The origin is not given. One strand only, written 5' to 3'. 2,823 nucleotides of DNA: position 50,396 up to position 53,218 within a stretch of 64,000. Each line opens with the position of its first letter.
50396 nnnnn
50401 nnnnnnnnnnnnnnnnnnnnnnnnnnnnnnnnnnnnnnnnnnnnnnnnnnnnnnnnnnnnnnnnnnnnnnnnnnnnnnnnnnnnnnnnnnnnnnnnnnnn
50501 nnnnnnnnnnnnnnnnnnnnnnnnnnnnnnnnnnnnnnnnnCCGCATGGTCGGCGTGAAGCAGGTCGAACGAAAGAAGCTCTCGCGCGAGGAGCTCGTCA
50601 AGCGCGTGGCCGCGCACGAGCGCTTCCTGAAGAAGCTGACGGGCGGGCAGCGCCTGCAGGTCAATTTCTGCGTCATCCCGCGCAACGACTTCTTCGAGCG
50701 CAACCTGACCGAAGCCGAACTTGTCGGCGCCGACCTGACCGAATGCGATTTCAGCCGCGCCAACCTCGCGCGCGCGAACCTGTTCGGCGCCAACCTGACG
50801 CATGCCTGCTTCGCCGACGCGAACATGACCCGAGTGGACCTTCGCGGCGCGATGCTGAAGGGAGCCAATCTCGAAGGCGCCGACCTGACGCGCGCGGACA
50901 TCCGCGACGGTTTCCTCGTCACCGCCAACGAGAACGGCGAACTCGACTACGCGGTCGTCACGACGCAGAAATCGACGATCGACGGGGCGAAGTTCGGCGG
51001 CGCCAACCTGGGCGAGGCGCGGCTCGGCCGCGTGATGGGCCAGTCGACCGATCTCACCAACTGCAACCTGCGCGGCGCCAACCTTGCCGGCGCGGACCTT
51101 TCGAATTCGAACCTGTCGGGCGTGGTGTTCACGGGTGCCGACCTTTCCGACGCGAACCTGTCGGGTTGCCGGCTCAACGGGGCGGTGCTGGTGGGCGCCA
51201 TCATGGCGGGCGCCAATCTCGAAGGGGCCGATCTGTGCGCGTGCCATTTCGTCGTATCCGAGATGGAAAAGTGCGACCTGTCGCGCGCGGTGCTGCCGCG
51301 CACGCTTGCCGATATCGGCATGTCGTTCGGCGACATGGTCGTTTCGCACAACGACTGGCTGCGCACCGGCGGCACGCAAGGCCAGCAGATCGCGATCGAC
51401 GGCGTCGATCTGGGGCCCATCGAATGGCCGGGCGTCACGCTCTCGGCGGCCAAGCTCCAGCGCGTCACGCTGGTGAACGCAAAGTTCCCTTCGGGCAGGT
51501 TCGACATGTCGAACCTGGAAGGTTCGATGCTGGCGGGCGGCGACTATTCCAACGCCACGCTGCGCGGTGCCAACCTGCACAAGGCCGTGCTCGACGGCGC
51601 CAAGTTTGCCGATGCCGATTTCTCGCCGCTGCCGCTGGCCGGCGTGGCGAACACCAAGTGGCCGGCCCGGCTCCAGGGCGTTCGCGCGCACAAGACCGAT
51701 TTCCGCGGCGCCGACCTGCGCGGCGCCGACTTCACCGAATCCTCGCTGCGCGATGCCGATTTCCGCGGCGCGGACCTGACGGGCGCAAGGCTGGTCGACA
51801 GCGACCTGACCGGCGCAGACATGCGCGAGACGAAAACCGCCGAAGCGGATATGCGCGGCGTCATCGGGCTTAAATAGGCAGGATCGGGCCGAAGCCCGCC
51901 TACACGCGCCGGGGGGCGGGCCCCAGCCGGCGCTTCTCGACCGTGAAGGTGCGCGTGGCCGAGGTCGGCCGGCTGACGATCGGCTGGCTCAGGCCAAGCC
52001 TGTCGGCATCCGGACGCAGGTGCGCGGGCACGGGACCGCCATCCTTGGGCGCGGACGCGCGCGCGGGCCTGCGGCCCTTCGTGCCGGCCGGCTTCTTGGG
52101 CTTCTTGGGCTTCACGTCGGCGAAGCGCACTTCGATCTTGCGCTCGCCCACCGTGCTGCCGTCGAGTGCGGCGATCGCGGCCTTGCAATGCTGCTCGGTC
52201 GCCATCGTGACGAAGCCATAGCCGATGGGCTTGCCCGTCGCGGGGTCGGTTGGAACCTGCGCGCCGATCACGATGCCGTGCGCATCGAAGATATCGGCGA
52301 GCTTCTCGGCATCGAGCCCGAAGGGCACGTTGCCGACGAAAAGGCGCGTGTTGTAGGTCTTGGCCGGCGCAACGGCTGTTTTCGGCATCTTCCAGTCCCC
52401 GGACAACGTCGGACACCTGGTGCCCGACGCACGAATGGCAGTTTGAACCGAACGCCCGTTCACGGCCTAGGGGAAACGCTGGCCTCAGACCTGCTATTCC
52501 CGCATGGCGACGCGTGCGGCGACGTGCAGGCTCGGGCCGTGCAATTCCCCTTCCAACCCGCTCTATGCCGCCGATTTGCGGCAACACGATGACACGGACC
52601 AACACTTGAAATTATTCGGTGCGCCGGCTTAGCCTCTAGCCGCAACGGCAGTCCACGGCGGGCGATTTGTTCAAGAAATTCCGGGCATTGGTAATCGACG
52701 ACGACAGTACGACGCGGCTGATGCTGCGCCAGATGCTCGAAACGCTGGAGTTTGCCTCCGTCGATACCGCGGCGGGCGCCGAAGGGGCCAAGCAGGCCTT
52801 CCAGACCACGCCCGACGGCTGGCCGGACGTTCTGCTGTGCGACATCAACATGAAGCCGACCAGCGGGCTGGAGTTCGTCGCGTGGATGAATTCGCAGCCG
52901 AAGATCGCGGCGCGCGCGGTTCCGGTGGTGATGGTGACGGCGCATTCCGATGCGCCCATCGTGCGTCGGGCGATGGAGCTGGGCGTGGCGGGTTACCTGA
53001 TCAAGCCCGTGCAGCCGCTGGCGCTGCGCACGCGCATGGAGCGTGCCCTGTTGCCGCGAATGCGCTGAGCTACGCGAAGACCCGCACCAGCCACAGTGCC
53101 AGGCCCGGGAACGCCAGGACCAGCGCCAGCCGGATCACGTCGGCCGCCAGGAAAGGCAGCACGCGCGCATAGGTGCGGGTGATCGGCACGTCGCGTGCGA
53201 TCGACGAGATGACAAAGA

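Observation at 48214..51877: Uncharacterised three-gene cassette: duplicated unknown protein pair plus a pentapeptide-repeat protein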

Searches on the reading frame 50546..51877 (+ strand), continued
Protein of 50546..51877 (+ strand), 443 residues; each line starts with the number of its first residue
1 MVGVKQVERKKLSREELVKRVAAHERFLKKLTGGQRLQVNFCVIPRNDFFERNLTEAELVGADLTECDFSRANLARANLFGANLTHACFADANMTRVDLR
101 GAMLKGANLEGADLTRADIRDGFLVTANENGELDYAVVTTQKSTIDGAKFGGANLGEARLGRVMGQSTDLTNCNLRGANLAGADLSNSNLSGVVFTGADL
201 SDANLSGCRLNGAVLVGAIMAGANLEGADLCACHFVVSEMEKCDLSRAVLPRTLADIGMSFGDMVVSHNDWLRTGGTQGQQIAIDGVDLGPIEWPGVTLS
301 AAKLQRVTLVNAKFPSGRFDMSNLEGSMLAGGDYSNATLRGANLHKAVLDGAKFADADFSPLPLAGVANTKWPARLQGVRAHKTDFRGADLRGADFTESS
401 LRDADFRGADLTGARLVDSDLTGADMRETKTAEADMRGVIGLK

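Call 37: find_encoding_contigs(protein=P0278, flank=6000, max_places=2)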
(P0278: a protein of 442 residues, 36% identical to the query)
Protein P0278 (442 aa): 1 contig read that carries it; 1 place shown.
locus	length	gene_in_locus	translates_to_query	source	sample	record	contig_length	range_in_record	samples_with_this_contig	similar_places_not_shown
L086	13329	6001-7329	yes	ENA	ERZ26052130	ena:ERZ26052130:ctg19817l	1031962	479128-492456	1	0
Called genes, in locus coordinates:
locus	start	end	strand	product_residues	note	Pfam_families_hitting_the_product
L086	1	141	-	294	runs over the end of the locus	PF03279:Lip_A_acyltrans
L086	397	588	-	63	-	-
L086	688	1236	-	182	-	PF01243:PNPOx_N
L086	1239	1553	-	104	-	PF07876:Dabb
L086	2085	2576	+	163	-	PF00583:Acetyltransf_1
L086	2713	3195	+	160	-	PF08238:Sel1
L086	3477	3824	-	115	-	-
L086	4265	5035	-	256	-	PF00005:ABC_tran, PF13304:AAA_21 (faint)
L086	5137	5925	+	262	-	-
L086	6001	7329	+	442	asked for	PF13576:Pentapeptide_3 (faint), PF13599:Pentapeptide_4 (faint), PF00805:Pentapeptide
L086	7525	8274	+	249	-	PF05833:NFACT_N (weak), PF06831:H2TH, PF06827:zf-FPG_IleRS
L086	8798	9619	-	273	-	PF02195:ParB_N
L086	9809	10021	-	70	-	-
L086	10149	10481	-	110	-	-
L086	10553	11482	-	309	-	PF03547:Mem_trans, PF01758:SBF (weak)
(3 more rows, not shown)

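Call 38: find_encoding_contigs(protein=P0382, flank=6000, max_places=3)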
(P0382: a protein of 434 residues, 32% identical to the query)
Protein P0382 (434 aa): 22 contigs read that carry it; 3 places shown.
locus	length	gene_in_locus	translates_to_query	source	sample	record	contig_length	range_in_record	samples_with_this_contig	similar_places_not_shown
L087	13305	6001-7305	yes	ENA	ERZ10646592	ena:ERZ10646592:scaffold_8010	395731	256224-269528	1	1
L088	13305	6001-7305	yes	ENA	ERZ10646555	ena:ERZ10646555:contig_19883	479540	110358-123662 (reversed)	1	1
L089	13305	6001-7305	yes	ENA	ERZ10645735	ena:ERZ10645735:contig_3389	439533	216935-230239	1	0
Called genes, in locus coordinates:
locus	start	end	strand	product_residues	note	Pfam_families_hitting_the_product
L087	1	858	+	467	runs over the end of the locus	PF02739:5_3_exonuc_N, PF01367:5_3_exonuc, PF01612:DNA_pol_A_exo1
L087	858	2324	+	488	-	PF01612:DNA_pol_A_exo1, PF00476:DNA_pol_A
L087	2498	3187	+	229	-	PF02627:CMD (weak)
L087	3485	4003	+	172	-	-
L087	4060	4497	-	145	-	PF02518:HATPase_c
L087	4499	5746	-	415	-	PF08448:PAS_4, PF00512:HisKA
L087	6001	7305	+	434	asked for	PF00805:Pentapeptide (weak), PF13599:Pentapeptide_4 (weak), PF00805:Pentapeptide, PF13599:Pentapeptide_4, PF00805:Pentapeptide, PF13599:Pentapeptide_4 (weak), PF00805:Pentapeptide, PF00805:Pentapeptide, +3 more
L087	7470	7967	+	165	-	PF00313:CSD, PF08206:OB_RNB (faint), PF00313:CSD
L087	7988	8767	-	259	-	PF00561:Abhydrolase_1, PF12146:Hydrolase_4, PF12697:Abhydrolase_6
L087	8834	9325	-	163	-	-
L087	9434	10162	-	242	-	PF13883:CREG_beta-barrel, PF01243:PNPOx_N, PF10615:DUF2470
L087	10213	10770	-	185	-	PF04314:LpqE-like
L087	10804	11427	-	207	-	PF00578:AhpC-TSA (faint), PF02630:SCO1-SenC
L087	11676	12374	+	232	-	PF00072:Response_reg, PF00486:Trans_reg_C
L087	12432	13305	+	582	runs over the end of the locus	PF13755:Sensor_TM1, PF13756:Stimulus_sens_1, PF00672:HAMP, PF00512:HisKA, PF02518:HATPase_c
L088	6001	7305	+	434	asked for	PF00805:Pentapeptide (weak), PF13599:Pentapeptide_4 (weak), PF00805:Pentapeptide, PF13599:Pentapeptide_4, PF00805:Pentapeptide, PF13599:Pentapeptide_4 (weak), PF00805:Pentapeptide, PF00805:Pentapeptide, +3 more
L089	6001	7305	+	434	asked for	PF00805:Pentapeptide (weak), PF13599:Pentapeptide_4 (weak), PF00805:Pentapeptide, PF13599:Pentapeptide_4, PF00805:Pentapeptide, PF13599:Pentapeptide_4 (weak), PF00805:Pentapeptide, PF00805:Pentapeptide, +3 more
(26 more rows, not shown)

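Call 66: predict_structure(alignment_id=A3)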
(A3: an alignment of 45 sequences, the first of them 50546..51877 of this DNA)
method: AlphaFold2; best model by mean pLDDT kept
length: 443 residues; sequences in the alignment: 45
mean_pLDDT: 90.8   pTM: 0.81
mean pLDDT of the five models: 90.8, 89.9, 89.0, 88.3, 88.0
residues with pLDDT >= 90: 339; 70-90: 75; 50-70: 19; < 50: 10
segments of 3 or more residues with pLDDT < 50: 1-5, 136-140
pLDDT, mean of each block of 10 residues (from residue 1): 57 94 96 94 94 96 95 97 95 96 93 94 65 49 82 93 89 93 94 93 95 91 94 87 88 88 95 94 92 93 95 97 96 97 95 98 81 93 97 95 96 95 94 93 73
secondary structure, 60 per line:
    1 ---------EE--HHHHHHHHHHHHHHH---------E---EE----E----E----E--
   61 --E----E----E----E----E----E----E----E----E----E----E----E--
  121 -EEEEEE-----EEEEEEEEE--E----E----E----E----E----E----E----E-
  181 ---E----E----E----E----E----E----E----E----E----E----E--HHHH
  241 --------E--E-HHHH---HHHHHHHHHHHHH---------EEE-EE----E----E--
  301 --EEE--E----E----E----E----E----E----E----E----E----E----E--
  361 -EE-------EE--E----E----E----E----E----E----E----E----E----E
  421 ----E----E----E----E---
elements in order: H14-28 E122-127 E133-141 H237-240 H254-257 H261-273 E283-285 E303-305
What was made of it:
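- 50546..51877 (+): Pentapeptide-repeat protein, 443 aa, starting 4 nt after the stop of B. It has two modules, each a cap helix (residues 14-28 and 261-273) followed by a quadrilateral beta-helix, and a beta-hairpin insert at about residues 122-141. AlphaFold pLDDT 90.8 (call 66).
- On Pentapeptide-repeat proteins (Pfam PF00805 / clan): AlphaFold model with pLDDT 90.8 and one short strand every five residues (call 66).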

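Call 78: fold_search(model_id=the predicted structure, library=pdb)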
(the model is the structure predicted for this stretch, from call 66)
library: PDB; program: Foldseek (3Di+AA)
matches with E <= 10: 501; with E <= 0.001: 79
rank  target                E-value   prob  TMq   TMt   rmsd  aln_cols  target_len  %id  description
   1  3du1                  4.4e-12  1.00  0.17  0.29  18.0       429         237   21  The 2.0 Angstrom Resolution Crystal Structure of HetL, a Pentapeptide Repeat Protein involved in Heterocyst Differentiat (released 2008-11-11)
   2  4yei_A                1.2e-11  1.00  0.22  0.41  10.5       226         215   30  Beta1mut synthetic solenoid protein (released 2016-03-09)
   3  4yc5                  2.2e-11  1.00  0.24  0.43   9.7       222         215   31  Beta1 synthetic solenoid protein (released 2016-03-09)
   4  5dqa_C                2.3e-11  1.00  0.23  0.42   9.2       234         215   31  t3284 loop variant of beta1 (released 2016-08-31)
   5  5dqa_A                3.6e-11  1.00  0.30  0.59   7.5       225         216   31  t3284 loop variant of beta1 (released 2016-08-31)
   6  4yfo                  1.3e-10  1.00  0.16  0.27  14.9       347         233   23  beta1_ex1 (released 2016-03-16)
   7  4ycq                  3.1e-10  1.00  0.18  0.35  10.9       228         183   32  Beta1 synthetic solenoid protein (released 2016-03-09)
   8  5dn0                  3.5e-10  1.00  0.31  0.57   8.1       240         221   30  t1555 loop variant (released 2016-08-31)
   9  5dns_A                4.2e-10  1.00  0.21  0.38  10.5       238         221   29  t1428 loop variant in P3221 (released 2016-09-28)
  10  5di5                  4.4e-10  1.00  0.21  0.45  11.1       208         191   34  beta1 t801 loop variant in P3221 (released 2016-08-31)
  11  2j8k                  1.1e-09  1.00  0.35  0.83   5.5       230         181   30  Structure of the fusion of NP275 and NP276, pentapeptide repeat proteins from Nostoc punctiforme (released 2006-12-07)
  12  5dns_B                1.2e-09  1.00  0.20  0.42  12.0       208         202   29  t1428 loop variant in P3221 (released 2016-09-28)
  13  2xtx_B                4.2e-08  1.00  0.24  0.46  11.8       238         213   20  Structure of QnrB1 (M102R-Trypsin Treated), a plasmid-mediated fluoroquinolone resistance protein (released 2010-10-20)
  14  2xtw_B                5.7e-08  1.00  0.21  0.39  12.0       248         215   17  Structure of QnrB1 (Full length), a plasmid-mediated fluoroquinolone resistance protein (released 2010-10-20)
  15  6zt4_A                6.5e-08  1.00  0.21  0.49  10.1       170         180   20  Pentapeptide repeat protein MfpA from Mycobacterium smegmatis (released 2021-03-03)
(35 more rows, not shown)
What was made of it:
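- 50546..51877 (+): Foldseek hits to HetL, Np275/276, QnrB1, MfpA and AlbG at E 4e-12 to 1e-7 (call 78).
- On Pentapeptide-repeat proteins (Pfam PF00805 / clan): Foldseek probability 1.00 to HetL, Np275/276, QnrB1, MfpA and AlbG (call 78).
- The PRP model matches QnrB1, MfpA and AlbG (call 78).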

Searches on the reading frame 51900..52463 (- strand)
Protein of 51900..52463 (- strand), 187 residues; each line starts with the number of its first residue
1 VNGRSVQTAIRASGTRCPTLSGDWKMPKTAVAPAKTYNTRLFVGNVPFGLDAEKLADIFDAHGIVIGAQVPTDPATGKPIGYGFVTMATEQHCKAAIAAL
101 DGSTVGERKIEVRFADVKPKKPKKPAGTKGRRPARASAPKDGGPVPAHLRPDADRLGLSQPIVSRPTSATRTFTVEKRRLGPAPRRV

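Call 3: search_protein_families(library=pfam, proteins=[window:51900-52463:-], max_evalue=1)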
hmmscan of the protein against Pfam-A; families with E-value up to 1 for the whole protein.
window:51900-52463:- (187 aa): 1 family
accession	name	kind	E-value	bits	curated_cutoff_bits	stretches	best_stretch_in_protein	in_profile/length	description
PF00076.28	RRM_1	-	3.7e-16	59.2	20.7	1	41-110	1-69/70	RNA recognition motif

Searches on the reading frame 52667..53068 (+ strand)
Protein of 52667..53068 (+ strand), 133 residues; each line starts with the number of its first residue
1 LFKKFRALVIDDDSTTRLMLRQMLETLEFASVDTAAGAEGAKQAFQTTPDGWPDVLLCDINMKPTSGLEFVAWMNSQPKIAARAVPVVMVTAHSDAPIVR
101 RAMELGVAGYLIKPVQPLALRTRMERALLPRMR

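Call 3: search_protein_families(library=pfam, proteins=[window:52667-53068:+], max_evalue=1)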
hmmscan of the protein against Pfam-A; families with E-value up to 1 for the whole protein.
window:52667-53068:+ (133 aa): 2 families
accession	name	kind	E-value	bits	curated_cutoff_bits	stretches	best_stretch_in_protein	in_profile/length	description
PF00072.30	Response_reg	-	2.1e-23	83.1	30.2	1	8-124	2-110/111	Response regulator receiver domain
PF20274.4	cREC_REC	-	0.081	14.1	27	1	37-104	20-83/88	Cyclic-phosphate processing Receiver domain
